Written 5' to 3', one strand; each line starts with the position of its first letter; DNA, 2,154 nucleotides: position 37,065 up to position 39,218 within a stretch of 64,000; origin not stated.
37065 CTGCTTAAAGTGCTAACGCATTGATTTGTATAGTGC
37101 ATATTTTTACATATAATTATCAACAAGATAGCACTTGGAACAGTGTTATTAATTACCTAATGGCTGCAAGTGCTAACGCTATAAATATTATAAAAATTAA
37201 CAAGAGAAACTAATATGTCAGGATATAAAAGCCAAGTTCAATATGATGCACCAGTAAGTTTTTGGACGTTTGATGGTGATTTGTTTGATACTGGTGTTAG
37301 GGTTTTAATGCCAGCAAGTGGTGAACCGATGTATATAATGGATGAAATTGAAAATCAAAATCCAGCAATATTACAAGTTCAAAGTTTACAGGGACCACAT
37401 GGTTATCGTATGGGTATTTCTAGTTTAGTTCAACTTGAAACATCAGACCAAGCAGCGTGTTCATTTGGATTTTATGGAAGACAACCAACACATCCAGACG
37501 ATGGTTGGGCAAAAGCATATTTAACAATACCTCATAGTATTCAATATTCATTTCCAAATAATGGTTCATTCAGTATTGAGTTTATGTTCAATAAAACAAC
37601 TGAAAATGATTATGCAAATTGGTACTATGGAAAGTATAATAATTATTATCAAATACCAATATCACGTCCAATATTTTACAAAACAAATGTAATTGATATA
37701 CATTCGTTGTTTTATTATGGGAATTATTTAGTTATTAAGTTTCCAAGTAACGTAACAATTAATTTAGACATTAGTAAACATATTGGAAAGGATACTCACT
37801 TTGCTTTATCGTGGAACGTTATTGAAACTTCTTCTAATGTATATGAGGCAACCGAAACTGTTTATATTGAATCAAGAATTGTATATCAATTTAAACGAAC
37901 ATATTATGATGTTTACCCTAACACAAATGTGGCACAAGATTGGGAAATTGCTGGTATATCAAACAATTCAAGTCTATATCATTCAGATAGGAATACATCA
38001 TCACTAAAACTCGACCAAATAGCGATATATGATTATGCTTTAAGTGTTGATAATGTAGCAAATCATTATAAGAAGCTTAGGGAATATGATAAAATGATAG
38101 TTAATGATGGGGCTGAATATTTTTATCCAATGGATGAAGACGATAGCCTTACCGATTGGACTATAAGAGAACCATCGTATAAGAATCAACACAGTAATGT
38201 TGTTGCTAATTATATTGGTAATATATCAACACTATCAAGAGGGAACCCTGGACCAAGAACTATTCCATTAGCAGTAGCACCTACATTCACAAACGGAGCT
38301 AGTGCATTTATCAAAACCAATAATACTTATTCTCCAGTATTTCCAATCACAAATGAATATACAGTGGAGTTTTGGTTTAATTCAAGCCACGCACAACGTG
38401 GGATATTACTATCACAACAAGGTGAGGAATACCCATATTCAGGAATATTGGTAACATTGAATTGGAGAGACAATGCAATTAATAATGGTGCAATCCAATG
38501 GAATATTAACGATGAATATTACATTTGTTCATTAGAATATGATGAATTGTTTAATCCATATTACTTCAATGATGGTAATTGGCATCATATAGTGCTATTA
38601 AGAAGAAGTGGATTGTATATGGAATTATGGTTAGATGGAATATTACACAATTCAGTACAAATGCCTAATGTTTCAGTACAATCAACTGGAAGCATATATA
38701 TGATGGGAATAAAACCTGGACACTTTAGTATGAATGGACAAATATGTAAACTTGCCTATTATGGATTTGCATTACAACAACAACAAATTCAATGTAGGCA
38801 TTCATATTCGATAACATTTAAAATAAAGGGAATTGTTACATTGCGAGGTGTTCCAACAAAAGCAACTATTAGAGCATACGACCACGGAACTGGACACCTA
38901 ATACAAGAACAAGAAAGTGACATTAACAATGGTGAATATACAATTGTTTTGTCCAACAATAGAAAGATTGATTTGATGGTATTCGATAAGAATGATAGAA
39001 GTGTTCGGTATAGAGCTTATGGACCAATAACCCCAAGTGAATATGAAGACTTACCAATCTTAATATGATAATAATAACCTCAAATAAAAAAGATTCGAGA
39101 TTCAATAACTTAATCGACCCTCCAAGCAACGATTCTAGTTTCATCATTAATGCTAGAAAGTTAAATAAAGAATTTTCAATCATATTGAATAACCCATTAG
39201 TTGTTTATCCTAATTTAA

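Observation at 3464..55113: Dispersed family of 68-bp palindromic elements with a fixed 19-12-6-12-19 architecture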

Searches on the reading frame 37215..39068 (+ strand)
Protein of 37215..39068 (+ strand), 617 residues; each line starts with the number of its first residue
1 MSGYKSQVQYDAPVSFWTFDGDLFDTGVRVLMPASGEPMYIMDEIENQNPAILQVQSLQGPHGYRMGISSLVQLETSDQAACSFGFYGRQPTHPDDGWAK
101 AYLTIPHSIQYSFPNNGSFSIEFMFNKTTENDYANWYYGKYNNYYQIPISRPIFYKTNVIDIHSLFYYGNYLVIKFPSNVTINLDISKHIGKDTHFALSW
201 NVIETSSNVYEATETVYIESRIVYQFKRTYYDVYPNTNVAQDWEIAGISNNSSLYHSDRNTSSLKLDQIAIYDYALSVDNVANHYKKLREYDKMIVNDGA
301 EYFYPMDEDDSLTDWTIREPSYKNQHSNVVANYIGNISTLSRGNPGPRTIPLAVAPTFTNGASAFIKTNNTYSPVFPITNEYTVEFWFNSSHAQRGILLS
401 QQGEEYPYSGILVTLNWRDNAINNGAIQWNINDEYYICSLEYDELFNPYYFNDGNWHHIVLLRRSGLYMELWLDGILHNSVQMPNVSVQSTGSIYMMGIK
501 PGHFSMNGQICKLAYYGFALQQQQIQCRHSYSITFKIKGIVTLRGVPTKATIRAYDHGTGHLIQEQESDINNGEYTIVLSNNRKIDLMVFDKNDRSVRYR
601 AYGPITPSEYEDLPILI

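Call 6: search_protein_families(library=phrogs, proteins=[window:37215-39068:+])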
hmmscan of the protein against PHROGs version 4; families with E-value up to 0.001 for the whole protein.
window:37215-39068:+ (617 aa): 3 families
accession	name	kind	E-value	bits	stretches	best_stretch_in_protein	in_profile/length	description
phrog_31125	-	unknown function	3.1e-156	522.5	1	1-614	1-624/625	-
phrog_3545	-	unknown function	1.6e-06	27.5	1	190-524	636-968/1115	-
phrog_27013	-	unknown function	4.2e-05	24.7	1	534-593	22-81/95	-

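Call 8: search_dna_similar(query=window:37215-39068:+, collection=phages, mode=protein, max_rows=25)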
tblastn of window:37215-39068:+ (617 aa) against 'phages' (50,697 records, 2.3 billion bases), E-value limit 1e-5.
Records with a match: 21; places in all: 21; records where one place covers at least 80% of the query: 21.
Best place of each record, by identity: <60% 21.
By first word of the organism name: Stenotrophomonas 16; Acidovorax 2; Xanthomonas 2; Variovorax 1.
By host as written in the record: Stenotrophomonas maltophilia 12; Stenotrophomonas sp. 2; Stenotrophomonas maltophilia AP143 2; Acidovorax citrulli 2; Variovorax sp. SCN45 1; Xanthomonas sp. 1; Xanthomonas campestris pv. campestris str. 8004 1.
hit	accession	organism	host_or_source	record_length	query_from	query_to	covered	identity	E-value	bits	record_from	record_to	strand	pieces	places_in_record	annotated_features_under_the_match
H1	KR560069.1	Stenotrophomonas phage IME-SM1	Stenotrophomonas sp.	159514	1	614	100%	36.6%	4e-106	358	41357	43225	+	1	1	hypothetical protein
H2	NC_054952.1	Stenotrophomonas phage IME-SM1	Stenotrophomonas sp.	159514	1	614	100%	36.6%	4e-106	358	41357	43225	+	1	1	hypothetical protein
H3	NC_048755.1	Stenotrophomonas phage YB07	Stenotrophomonas maltophilia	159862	1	614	100%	36.6%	4e-106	358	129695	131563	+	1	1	hypothetical protein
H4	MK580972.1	Stenotrophomonas phage YB07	Stenotrophomonas maltophilia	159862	1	614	100%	36.6%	4e-106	358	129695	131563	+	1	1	hypothetical protein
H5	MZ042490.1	Stenotrophomonas phage BUCT608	Stenotrophomonas maltophilia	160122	1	614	100%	36.4%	2e-107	361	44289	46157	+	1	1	hypothetical protein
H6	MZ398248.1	Stenotrophomonas phage BUCT608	Stenotrophomonas maltophilia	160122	1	614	100%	36.4%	2e-107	361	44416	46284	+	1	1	hypothetical protein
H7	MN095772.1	Stenotrophomonas phage Moby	Stenotrophomonas maltophilia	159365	1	614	100%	36.4%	2e-105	355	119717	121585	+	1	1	putative structural protein | ribosome_binding_site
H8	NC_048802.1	Stenotrophomonas phage Moby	Stenotrophomonas maltophilia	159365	1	614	100%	36.4%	2e-105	355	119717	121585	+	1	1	putative structural protein | ribosome_binding_site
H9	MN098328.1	Stenotrophomonas phage Mendera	Stenotrophomonas maltophilia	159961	1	614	100%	36.4%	3e-105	355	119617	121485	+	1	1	hypothetical protein | ribosome_binding_site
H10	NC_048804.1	Stenotrophomonas phage Mendera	Stenotrophomonas maltophilia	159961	1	614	100%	36.4%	3e-105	355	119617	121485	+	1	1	hypothetical protein | ribosome_binding_site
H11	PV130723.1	Stenotrophomonas phage Yut2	Stenotrophomonas maltophilia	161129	1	614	100%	36.3%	8e-106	357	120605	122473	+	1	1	hypothetical protein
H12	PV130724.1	Stenotrophomonas phage Yut3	Stenotrophomonas maltophilia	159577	1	614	100%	36.3%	2e-105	356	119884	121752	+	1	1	hypothetical protein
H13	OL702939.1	Stenotrophomonas maltophilia phage vB_SmaM_Ps15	Stenotrophomonas maltophilia AP143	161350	1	614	100%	36.3%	2e-105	355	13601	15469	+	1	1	putative amine dehydrogenase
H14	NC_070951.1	Stenotrophomonas maltophilia phage vB_SmaM_Ps15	Stenotrophomonas maltophilia AP143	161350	1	614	100%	36.3%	2e-105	355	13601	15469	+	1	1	putative amine dehydrogenase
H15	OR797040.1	Stenotrophomonas phage vB_SmaM_Bhz51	Stenotrophomonas maltophilia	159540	1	614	100%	36.3%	5e-105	355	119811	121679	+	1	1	hypothetical protein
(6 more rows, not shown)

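Call 23: find_related_loci(query=window:37215-39068:+, collection=viral_contigs, flank=10000)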
Query window:37215-39068:+ (617 aa) in viral_contigs; peptide patterns used: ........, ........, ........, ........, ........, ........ (x = any residue, [..] = any of these).
25 stretches matched a pattern; 1 encode a relative of the query (tblastn E <= 1e-3); 1 distinct loci.
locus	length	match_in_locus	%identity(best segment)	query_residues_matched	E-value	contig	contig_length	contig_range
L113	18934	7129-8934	36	1-615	1e-106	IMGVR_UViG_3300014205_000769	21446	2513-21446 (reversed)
